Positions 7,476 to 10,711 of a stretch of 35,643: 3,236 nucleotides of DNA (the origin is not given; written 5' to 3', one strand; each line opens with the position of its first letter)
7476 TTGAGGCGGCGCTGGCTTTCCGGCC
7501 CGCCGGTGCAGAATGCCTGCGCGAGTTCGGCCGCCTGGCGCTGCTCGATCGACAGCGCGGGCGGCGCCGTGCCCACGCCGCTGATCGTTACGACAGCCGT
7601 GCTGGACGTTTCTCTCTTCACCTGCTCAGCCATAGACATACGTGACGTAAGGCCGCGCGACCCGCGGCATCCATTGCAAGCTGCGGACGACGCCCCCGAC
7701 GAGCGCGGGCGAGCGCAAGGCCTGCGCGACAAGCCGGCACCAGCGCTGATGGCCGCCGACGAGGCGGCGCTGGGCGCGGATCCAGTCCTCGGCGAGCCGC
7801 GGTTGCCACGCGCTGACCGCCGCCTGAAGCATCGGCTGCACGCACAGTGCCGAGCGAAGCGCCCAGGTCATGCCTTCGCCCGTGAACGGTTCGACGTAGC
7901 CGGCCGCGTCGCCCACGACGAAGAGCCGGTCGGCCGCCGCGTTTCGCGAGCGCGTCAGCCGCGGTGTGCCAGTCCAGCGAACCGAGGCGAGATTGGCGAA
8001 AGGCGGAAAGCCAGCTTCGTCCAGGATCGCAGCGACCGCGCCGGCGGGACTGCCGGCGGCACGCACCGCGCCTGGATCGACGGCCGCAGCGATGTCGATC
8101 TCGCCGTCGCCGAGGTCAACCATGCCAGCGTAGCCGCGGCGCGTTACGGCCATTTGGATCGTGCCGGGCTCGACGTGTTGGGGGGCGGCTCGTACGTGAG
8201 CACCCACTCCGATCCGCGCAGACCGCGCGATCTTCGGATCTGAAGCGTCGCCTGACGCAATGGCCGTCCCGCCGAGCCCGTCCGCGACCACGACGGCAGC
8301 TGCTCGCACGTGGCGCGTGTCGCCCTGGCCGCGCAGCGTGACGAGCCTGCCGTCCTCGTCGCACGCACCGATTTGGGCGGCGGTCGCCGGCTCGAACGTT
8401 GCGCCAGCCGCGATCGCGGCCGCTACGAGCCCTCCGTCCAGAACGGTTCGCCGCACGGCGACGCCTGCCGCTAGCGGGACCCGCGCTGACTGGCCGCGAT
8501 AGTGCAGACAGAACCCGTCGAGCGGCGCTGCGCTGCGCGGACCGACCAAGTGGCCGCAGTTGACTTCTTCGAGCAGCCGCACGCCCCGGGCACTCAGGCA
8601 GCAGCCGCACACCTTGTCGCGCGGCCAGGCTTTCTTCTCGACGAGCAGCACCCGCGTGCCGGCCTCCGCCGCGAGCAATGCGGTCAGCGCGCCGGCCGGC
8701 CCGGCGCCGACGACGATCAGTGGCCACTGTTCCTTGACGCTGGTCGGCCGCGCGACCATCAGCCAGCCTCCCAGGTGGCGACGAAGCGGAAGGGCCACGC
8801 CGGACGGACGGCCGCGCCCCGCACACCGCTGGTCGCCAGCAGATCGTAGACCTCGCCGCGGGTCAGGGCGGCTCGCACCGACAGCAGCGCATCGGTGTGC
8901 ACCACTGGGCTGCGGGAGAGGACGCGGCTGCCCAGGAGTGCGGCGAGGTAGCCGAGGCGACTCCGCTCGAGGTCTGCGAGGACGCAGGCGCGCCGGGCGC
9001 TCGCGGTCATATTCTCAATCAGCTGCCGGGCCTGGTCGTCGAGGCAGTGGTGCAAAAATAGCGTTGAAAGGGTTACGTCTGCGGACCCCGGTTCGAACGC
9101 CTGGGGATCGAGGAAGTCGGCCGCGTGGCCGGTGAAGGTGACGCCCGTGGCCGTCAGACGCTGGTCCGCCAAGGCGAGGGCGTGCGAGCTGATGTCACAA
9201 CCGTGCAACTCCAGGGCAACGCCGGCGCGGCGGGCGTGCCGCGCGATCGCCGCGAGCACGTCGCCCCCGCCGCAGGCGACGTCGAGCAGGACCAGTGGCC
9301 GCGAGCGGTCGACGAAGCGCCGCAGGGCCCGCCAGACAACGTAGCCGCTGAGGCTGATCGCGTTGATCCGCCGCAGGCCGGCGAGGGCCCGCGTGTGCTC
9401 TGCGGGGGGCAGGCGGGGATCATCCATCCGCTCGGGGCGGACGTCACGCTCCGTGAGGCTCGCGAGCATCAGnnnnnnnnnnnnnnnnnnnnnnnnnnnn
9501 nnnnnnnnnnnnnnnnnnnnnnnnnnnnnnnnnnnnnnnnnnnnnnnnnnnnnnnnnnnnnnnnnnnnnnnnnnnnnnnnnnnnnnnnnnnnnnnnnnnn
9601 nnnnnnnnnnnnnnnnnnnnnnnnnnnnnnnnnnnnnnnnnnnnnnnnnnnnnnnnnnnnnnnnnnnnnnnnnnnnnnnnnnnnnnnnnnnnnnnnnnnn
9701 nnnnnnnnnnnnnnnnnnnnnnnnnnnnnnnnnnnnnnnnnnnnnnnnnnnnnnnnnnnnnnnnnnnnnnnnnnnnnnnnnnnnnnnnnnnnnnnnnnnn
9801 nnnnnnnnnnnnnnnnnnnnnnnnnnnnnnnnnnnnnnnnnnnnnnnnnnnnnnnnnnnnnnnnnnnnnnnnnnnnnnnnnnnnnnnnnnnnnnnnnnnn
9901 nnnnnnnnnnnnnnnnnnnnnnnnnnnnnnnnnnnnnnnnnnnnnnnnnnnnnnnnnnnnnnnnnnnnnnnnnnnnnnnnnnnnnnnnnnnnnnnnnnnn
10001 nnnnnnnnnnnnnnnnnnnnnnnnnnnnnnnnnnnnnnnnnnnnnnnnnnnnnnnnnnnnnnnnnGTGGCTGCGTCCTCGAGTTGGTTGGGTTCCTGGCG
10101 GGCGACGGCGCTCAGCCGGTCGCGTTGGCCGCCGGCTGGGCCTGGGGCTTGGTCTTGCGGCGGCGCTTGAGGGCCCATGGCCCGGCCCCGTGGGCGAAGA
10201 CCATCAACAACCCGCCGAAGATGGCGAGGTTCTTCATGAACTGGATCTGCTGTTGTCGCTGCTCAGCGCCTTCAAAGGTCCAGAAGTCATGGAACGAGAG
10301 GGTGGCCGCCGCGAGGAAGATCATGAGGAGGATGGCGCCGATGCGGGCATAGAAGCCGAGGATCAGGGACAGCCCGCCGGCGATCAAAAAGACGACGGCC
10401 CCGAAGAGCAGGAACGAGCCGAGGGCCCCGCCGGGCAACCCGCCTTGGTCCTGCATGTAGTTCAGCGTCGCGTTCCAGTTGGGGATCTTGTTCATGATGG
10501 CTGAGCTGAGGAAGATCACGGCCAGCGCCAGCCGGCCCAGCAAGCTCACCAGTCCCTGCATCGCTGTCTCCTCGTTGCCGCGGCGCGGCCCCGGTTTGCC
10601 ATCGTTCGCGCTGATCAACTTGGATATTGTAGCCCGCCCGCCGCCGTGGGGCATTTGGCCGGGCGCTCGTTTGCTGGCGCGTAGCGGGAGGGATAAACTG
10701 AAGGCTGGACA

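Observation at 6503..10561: Tightly coupled five-gene type III PKS operon: candidate undescribed polyketide pathway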

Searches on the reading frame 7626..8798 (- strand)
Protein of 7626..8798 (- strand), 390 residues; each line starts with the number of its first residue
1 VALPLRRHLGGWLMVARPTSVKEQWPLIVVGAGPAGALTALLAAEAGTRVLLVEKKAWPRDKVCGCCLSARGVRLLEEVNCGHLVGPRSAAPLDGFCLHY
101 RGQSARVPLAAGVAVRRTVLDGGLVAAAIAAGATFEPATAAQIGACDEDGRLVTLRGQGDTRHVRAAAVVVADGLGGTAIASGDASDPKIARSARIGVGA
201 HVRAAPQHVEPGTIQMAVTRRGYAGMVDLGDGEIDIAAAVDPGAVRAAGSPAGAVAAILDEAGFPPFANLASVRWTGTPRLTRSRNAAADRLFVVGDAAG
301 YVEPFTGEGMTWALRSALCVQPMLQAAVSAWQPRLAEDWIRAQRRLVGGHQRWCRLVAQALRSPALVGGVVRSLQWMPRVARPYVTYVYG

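Call 3: search_protein_families(library=pfam, proteins=[window:7626-8798:-], max_evalue=0.01)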
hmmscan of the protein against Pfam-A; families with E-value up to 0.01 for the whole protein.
window:7626-8798:- (390 aa): 9 families
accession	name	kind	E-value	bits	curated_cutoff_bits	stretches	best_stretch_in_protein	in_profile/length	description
PF01494.25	FAD_binding_3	-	4.2e-15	56.3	22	1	27-325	4-319/349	FAD binding domain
PF01266.30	DAO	-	2.1e-08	34.5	27.9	1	28-58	3-33/353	FAD dependent oxidoreductase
PF13450.12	NAD_binding_8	-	2.1e-05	25.1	21.9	1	29-70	1-38/68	NAD(P)-binding Rossmann-like domain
PF03486.20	HI0933_like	-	2.1e-05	24.5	50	1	27-63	3-39/244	HI0933-like protein Rossmann domain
PF05834.18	Lycopene_cycl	-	3.2e-05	23.6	23.4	1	27-179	2-145/380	Lycopene cyclase protein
PF12831.13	FAD_oxidored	-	5.3e-05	23.1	27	1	27-58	2-33/416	FAD dependent oxidoreductase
PF00890.30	FAD_binding_2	-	0.00044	20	20.4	1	28-56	3-31/414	FAD binding domain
PF01134.28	GIDA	-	0.0014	18.2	22.1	1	27-56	2-31/391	Glucose inhibited division protein A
PF07992.20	Pyr_redox_2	-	0.0032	17.4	26.1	1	27-59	3-36/291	Pyridine nucleotide-disulphide oxidoreductase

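Call 5: search_protein_families(library=ncbifam, proteins=[window:7626-8759:-], max_evalue=0.01)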
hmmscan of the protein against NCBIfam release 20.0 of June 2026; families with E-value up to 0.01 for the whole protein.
window:7626-8759:- (377 aa): 67 families (the best 25 are shown)
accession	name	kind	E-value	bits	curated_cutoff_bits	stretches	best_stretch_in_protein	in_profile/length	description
TIGR02032.1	GG-red-SF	subfamily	5.9e-32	111.5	158.8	1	14-304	3-290/297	geranylgeranyl reductase family protein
NF049967.1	QhpG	equivalog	2.6e-22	79.3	240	1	15-328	2-304/423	flavin-dependent monooxygenase QhpG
NF045655.1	MkRedMenJ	equivalog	1.3e-15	57.2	700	1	12-329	5-335/406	menaquinone reductase MenJ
TIGR02023.1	BchP-ChlP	subfamily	1.8e-10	40.4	343.3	1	15-316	4-304/388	geranylgeranyl diphosphate reductase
NF006091.0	PRK08243.1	subfamily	3e-10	39.5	351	1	15-167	6-166/393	4-hydroxybenzoate 3-monooxygenase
NF041080.1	DGGGPL_reductase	equivalog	4.5e-10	39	580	1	13-160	3-153/447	digeranylgeranylglycerophospholipid reductase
NF004829.0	PRK06183.1-3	subfamily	5.8e-10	38.5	390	2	9-44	6-41/520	bifunctional 3-(3-hydroxy-phenyl)propionate/3-hydroxycinnamic acid hydroxylase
TIGR01988.1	Ubi-OHases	subfamily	1e-09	37.7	224.65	1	14-162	2-163/387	ubiquinone biosynthesis hydroxylase, UbiH/UbiF/VisC/COQ6 family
NF004780.0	PRK06126.1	subfamily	2.6e-08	32.6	445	2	145-320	170-347/552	hypothetical protein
NF033113.0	halo_ClmS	equivalog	1.1e-07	30.7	900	1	14-55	5-46/570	chloramphenicol-biosynthetic FADH2-dependent halogenase CmlS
NF008519.0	PRK11445.1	equivalog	1.4e-07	31.1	303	1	275-356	264-345/355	FAD-binding protein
NF004833.1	PRK06185.1-1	subfamily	2e-07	30.1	488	1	14-66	5-57/403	FAD-dependent oxidoreductase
NF041160.1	DGGPL_Thplmales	equivalog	2.4e-07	30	780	1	12-162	4-159/396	digeranylgeranylglycerophospholipid reductase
TIGR02360.1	pbenz_hydroxyl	equivalog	3.1e-07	29.6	538.7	1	15-168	6-167/390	4-hydroxybenzoate 3-monooxygenase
NF005612.0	PRK07364.1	equivalog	3.2e-07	29.2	487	1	267-316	284-333/415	FAD-dependent hydroxylase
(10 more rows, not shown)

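Call 39: search_solved_structures(query=window:7626-8759:-, max_evalue=0.001, show_alignments=1)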
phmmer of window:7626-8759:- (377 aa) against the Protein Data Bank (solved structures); distinct sequences matched with E-value up to 0.001: 18.
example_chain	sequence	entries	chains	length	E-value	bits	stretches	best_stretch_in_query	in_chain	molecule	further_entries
5vqb_A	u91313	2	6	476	9e-09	38.1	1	13-334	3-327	Rifampin monooxygenase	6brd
3oz2_A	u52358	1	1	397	2.7e-08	36.5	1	10-163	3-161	Digeranylgeranylglycerophospholipid reductase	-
3e1t_A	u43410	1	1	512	8.4e-07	31.6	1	10-56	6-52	Halogenase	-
6c6n_A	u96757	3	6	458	2.6e-06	30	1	10-164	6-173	Squalene monooxygenase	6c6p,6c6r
6bza_A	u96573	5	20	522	4.3e-06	29.3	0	9-55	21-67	Halogenase PltM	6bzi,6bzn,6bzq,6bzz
6bzt_A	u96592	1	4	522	4.3e-06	29.3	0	9-55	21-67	Halogenase PltM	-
3i3l_A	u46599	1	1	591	4.8e-06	29.1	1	14-308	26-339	Alkylhalidase CmlS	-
5buk_A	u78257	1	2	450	4.9e-06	29.1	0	7-54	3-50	FADH2-dependent halogenase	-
7fco_A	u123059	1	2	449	7.7e-06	28.4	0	14-66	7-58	ChlB4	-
8zop_A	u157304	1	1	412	3.6e-05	26.2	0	9-50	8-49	Halogenase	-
4k2x_A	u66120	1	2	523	4.1e-05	26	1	11-341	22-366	Polyketide oxygenase/hydroxylase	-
7da9_A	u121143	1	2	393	4.1e-05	26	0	13-49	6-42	6-hydroxy-3-succinoylpyridine 3-monooxygenase HspB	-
3nix_A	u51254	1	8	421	0.00015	24.1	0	10-66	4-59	Flavoprotein/dehydrogenase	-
5bul_A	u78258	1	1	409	0.00016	24.1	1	12-345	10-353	flavin-dependent halogenase triple mutant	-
5bva_A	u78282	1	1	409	0.00032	23.1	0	12-309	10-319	flavin-dependent halogenase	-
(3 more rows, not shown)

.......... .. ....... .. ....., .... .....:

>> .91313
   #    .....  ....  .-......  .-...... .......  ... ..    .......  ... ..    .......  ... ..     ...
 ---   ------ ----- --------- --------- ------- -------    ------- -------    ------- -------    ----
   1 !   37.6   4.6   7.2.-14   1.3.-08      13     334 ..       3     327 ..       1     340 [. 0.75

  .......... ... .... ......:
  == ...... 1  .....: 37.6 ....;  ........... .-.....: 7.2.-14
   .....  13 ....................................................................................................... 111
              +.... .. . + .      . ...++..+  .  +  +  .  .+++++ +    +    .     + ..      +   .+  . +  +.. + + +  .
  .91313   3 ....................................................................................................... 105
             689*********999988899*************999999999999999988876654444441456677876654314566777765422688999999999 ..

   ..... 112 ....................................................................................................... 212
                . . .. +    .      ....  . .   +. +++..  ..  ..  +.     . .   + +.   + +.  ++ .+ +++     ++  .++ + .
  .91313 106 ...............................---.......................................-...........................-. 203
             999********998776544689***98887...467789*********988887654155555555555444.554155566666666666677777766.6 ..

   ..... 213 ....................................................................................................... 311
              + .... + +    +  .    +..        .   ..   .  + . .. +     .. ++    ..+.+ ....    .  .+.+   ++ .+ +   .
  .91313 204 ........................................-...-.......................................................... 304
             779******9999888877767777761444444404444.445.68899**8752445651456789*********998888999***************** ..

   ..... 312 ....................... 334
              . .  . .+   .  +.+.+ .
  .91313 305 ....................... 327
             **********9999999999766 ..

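Call 54: search_solved_structures(query=A1, max_evalue=0.00001)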
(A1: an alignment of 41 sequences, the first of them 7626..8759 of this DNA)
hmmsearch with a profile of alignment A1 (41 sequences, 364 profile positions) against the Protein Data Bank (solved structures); distinct sequences matched with E-value up to 0.00001: 113 (the best 60 are shown).
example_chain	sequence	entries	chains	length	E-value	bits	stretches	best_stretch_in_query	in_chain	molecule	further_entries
3oz2_A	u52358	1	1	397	1.2e-25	93.7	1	2-330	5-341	Digeranylgeranylglycerophospholipid reductase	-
3i3l_A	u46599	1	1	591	6.7e-24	87.9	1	4-325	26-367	Alkylhalidase CmlS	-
8zop_A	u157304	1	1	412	2.5e-22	82.7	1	1-328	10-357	Halogenase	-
5bva_A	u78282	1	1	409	7.9e-22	81.1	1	2-164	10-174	flavin-dependent halogenase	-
5bul_A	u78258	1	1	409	1.5e-21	80.2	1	2-164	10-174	flavin-dependent halogenase triple mutant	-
7fco_A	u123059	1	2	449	1.9e-21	79.9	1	2-60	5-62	ChlB4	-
5buk_A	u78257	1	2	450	1.8e-20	76.7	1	1-57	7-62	FADH2-dependent halogenase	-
3e1t_A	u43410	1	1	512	6.4e-19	71.5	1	2-325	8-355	Halogenase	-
5dbj_E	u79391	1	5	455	1.2e-18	70.6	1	2-65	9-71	FADH2-dependent halogenase PltA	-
3nix_A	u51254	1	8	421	1.5e-18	70.4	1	3-323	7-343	Flavoprotein/dehydrogenase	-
7koe_C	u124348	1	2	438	1.4e-17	67.1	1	2-157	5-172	Electron transfer flavoprotein-quinone oxidoreductase FixC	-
6ui5_A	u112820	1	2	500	1.7e-17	66.9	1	3-158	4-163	2-polyprenyl-6-methoxyphenol hydroxylase-like FAD-dependent oxidoreductase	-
6fox_A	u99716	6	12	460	1.8e-16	63.5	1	4-161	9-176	Kynurenine 3-monooxygenase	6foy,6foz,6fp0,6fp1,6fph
5fn0_A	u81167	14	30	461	1.8e-16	63.5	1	4-161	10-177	KYNURENINE 3-MONOOXYGENASE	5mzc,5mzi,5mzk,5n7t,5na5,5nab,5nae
5x6p_A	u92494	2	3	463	1.8e-16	63.5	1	4-161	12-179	Kynurenine 3-monooxygenase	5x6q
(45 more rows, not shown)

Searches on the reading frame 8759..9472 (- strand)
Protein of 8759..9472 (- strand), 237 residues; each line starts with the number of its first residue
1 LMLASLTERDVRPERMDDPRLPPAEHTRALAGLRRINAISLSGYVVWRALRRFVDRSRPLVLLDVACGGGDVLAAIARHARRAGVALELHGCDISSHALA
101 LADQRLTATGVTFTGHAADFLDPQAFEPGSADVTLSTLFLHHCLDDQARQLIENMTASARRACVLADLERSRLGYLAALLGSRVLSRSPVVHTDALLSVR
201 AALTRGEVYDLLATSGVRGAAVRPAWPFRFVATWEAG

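Call 3: search_protein_families(library=pfam, proteins=[window:8759-9472:-], max_evalue=0.01)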
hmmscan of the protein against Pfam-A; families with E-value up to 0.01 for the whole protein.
window:8759-9472:- (237 aa): 8 families
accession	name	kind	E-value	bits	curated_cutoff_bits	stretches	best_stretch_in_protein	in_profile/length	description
PF13649.12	Methyltransf_25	-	1.4e-12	48.6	27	1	63-157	2-91/97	Methyltransferase domain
PF08242.18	Methyltransf_12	-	7.4e-11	43.1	30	1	63-160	1-93/98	Methyltransferase domain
PF08241.18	Methyltransf_11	-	5.5e-10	40.2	21.2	1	63-151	1-80/95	Methyltransferase domain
PF13847.12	Methyltransf_31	-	5.7e-08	33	27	1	61-145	6-89/145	Methyltransferase domain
PF01209.24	Ubie_methyltran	-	1.6e-07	31.4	20.1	1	39-121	27-103/233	ubiE/COQ5 methyltransferase family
PF05175.20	MTS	-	0.0011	19.1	23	1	62-160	35-127/170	Methyltransferase small domain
PF10686.14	YAcAr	-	0.0045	17.2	28.2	1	45-97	16-66/66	YspA, cpYpsA-related SLOG family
PF13489.12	Methyltransf_23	-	0.0094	16.1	27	0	49-145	12-96/164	Methyltransferase domain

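Call 5: search_protein_families(library=ncbifam, proteins=[window:8759-9469:-], max_evalue=0.01)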
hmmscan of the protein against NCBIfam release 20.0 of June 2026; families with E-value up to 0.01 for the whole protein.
window:8759-9469:- (236 aa): 9 families
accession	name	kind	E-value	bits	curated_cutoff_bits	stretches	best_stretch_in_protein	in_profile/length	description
NF004851.0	PRK06202.1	equivalog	1.4e-60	204.7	243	1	6-235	8-231/237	hypothetical protein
NF001244.0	PRK00216.1-5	equivalog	2.2e-08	33.7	216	1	37-108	27-96/236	bifunctional demethylmenaquinone methyltransferase/2-methoxy-6-polyprenyl-1,4-benzoquinol methylase UbiE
TIGR01934.1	MenG_MenH_UbiE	subfamily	5.8e-07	29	158.35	1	37-113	18-93/223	ubiquinone/menaquinone biosynthesis methyltransferase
TIGR03534.1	RF_mod_PrmC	equivalog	3.2e-05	23.5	199.1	1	44-132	76-159/253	peptide chain release factor N(5)-glutamine methyltransferase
TIGR03704.1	PrmC_rel_meth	equivalog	6.2e-05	22.6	248.8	1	43-116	72-142/251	putative protein N(5)-glutamine methyltransferase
NF043040.1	corrin_prot_MT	hypoth_equivalog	0.00024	20.6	180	1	61-155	45-136/216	corrinoid protein-associated methyltransferase CpaM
NF007023.0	PRK09489.1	equivalog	0.0016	17.7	295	0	61-115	200-250/342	16S rRNA (guanine(1207)-N(2))-methyltransferase RsmC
TIGR01983.1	UbiG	equivalog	0.0017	17.7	102.95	1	34-181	24-168/228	bifunctional 2-polyprenyl-6-hydroxyphenol methylase/3-demethylubiquinol 3-O-methyltransferase UbiG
TIGR04543.1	ketoArg_3Met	equivalog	0.0025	17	425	1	57-156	149-247/336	2-ketoarginine methyltransferase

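Call 40: search_solved_structures(query=window:8759-9469:-, max_evalue=0.001)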
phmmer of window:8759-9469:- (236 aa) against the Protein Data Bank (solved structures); distinct sequences matched with E-value up to 0.001: 1.
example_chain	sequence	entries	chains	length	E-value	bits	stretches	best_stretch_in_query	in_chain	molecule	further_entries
7qw5_A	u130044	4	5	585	3.2e-05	27.1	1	46-120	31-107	Modification methylase BseCI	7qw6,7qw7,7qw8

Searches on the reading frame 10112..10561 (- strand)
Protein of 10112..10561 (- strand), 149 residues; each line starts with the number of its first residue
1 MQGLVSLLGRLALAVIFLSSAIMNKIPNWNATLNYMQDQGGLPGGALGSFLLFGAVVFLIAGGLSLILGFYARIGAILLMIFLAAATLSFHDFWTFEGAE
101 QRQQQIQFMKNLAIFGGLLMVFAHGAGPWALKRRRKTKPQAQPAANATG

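Call 3: search_protein_families(library=pfam, proteins=[window:10112-10561:-], max_evalue=0.01)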
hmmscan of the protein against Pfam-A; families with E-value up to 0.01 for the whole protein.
window:10112-10561:- (149 aa): 4 families
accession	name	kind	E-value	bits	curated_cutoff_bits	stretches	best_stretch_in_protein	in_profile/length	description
PF07681.17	DoxX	-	7.1e-13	49.4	23.6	1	7-91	3-84/85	DoxX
PF02077.20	SURF4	-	7.7e-12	45.8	27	1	66-136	193-265/267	SURF4 family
PF05514.17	HR_lesion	-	2.7e-07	31.3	22.6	1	27-120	40-134/138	HR-like lesion-inducing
PF07291.16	MauE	-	0.0005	20.8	27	1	5-88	4-85/128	Methylamine utilisation protein MauE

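Call 5: search_protein_families(library=ncbifam, proteins=[window:10112-10561:-], max_evalue=0.01)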
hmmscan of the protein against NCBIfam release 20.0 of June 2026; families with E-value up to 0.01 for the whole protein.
window:10112-10561:- (149 aa): 1 family
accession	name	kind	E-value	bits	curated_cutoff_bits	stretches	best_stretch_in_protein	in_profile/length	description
NF050144.1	matur_HvfX_fam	equivalog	9.5e-07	29.1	80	1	5-96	3-93/165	HvfX family Cu-binding RiPP maturation protein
